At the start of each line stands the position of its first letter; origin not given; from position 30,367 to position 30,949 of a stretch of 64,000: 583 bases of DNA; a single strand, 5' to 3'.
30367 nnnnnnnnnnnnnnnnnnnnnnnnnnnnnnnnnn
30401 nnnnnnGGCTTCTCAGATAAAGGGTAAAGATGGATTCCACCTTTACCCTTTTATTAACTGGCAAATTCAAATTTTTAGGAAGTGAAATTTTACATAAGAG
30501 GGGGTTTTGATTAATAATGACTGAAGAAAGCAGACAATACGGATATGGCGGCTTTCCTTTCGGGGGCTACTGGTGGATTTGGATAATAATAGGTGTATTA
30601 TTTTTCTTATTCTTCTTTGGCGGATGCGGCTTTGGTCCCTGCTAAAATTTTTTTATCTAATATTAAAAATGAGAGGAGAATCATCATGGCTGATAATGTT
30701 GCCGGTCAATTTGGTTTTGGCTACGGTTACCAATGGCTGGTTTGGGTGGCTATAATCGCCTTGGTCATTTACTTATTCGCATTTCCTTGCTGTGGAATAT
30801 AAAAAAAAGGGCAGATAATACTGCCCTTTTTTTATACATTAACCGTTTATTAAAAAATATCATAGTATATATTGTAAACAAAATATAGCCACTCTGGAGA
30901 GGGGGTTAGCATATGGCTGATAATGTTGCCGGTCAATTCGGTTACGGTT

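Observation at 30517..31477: Tandem array of five YjcZ-like tiny membrane protein genes with signs of recent gene conversion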

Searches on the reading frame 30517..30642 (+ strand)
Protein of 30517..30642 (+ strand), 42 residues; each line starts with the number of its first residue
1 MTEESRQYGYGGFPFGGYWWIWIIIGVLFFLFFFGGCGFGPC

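Call 3: search_protein_families(library=pfam, max_evalue=10, proteins=[window:30517-30642:+])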
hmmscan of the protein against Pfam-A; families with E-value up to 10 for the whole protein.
seq(42 aa): 0 families

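Call 4: search_protein_families(library=ncbifam, max_evalue=10, proteins=[window:30517-30642:+])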
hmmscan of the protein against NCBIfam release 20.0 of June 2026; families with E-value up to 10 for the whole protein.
seq(42 aa): 1 family
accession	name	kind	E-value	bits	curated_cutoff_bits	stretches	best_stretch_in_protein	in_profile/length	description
NF041635.1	STM3941_fam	subfamily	3.4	7.5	40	1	18-39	30-50/157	STM3941 family protein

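Call 14: find_homologous_proteins(query=window:30517-30642:+, max_evalue=10)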
Query seq(42 aa) (42 aa): 3 proteins with E <= 10 among 3 candidates.
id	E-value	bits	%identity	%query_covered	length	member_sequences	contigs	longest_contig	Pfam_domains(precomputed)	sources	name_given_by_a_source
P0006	8.1e-21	90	100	100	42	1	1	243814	-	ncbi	ncbi:MAG: hypothetical protein ACOWWO_13605 [Peptococcaceae bacterium]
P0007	3.0e-13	66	89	21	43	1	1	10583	-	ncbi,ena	ncbi:MAG: hypothetical protein ACOYJ1_07205 [Peptococcales bacterium]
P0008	3.8e-12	63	68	64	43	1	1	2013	-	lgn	-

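Call 52: search_protein_families(library=padloc, max_evalue=0.1, proteins=[window:30517-30642:+])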
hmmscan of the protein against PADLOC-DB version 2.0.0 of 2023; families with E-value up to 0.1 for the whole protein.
seq(42 aa): 0 families

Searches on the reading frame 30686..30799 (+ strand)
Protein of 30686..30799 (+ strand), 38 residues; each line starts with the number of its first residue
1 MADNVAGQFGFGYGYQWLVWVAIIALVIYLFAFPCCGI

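Call 3: search_protein_families(library=pfam, max_evalue=10, proteins=[window:30686-30799:+])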
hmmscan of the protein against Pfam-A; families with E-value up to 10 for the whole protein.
seq(38 aa): 2 families
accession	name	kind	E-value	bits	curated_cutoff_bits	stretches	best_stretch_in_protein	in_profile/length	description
PF10268.14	Tmemb_161AB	-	0.12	11.5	27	1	13-31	102-120/485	Predicted transmembrane protein 161AB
PF14715.11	FixP_N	-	1.6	9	24.9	1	16-37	24-45/48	N-terminal domain of cytochrome oxidase-cbb3, FixP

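Call 4: search_protein_families(library=ncbifam, max_evalue=10, proteins=[window:30686-30799:+])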
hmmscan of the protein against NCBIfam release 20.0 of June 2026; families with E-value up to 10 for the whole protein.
seq(38 aa): 0 families

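Call 52: search_protein_families(library=padloc, max_evalue=0.1, proteins=[window:30686-30799:+])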
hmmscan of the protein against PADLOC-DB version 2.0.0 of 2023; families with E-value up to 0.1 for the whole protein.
seq(38 aa): 0 families

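Call 71: list_cluster_members(proteins=[window:30686-30799:+, window:30913-31032:+, window:31355-31474:+, window:30083-30226:+, window:30287-30403:+, window:30248-30403:+, window:26045-26191:+, window:29766-29873:+])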
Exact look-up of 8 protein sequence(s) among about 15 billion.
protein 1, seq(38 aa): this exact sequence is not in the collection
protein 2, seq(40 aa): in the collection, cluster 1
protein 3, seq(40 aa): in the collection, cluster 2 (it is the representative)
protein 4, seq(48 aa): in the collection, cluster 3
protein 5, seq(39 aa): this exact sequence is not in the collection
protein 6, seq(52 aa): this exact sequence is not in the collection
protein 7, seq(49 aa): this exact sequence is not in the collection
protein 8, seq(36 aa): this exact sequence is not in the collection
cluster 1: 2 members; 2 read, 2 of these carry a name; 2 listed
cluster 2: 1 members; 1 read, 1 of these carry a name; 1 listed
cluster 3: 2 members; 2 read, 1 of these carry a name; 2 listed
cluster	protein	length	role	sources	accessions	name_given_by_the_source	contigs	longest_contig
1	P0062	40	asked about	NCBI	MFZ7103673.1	MAG: hypothetical protein ACOWWO_13610 [Peptococcaceae bacterium]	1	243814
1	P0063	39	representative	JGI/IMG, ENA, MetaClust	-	\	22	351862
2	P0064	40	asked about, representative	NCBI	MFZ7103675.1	MAG: hypothetical protein ACOWWO_13620 [Peptococcaceae bacterium]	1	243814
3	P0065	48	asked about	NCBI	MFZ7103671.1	MAG: hypothetical protein ACOWWO_13600 [Peptococcaceae bacterium]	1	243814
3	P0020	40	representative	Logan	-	-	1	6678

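Call 73: find_encoding_contigs(protein=P0063, flank=3000, max_places=10)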
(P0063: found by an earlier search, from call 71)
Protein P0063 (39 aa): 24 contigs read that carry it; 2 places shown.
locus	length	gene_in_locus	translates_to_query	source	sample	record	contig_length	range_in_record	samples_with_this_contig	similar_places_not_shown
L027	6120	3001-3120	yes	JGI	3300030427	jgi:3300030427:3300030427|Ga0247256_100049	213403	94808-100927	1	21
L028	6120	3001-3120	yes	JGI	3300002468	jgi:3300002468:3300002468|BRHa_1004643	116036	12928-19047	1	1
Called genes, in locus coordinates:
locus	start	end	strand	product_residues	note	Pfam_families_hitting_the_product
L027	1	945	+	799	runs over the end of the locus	PF00535:Glycos_transf_2, PF12895:ANAPC3 (faint), PF00515:TPR_1 (faint), PF07719:TPR_2 (faint), PF13424:TPR_12 (faint), PF13428:TPR_14 (faint), PF13432:TPR_16 (faint), PF00535:Glycos_transf_2, +1 more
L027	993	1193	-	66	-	-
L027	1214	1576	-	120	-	-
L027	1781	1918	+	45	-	-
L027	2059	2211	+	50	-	-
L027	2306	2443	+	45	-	-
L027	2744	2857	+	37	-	-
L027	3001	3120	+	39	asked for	-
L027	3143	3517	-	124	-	PF01740:STAS, PF13466:STAS_2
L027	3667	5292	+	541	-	PF03323:GerA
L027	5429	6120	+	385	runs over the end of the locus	PF25198:Spore_GerAC_N, PF05504:Spore_GerAC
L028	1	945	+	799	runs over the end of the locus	PF00535:Glycos_transf_2, PF12895:ANAPC3 (faint), PF00515:TPR_1 (faint), PF07719:TPR_2 (faint), PF13424:TPR_12 (faint), PF13428:TPR_14 (faint), PF13432:TPR_16 (faint), PF00535:Glycos_transf_2, +1 more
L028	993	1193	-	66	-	-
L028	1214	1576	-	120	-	-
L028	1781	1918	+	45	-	-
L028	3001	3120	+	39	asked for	-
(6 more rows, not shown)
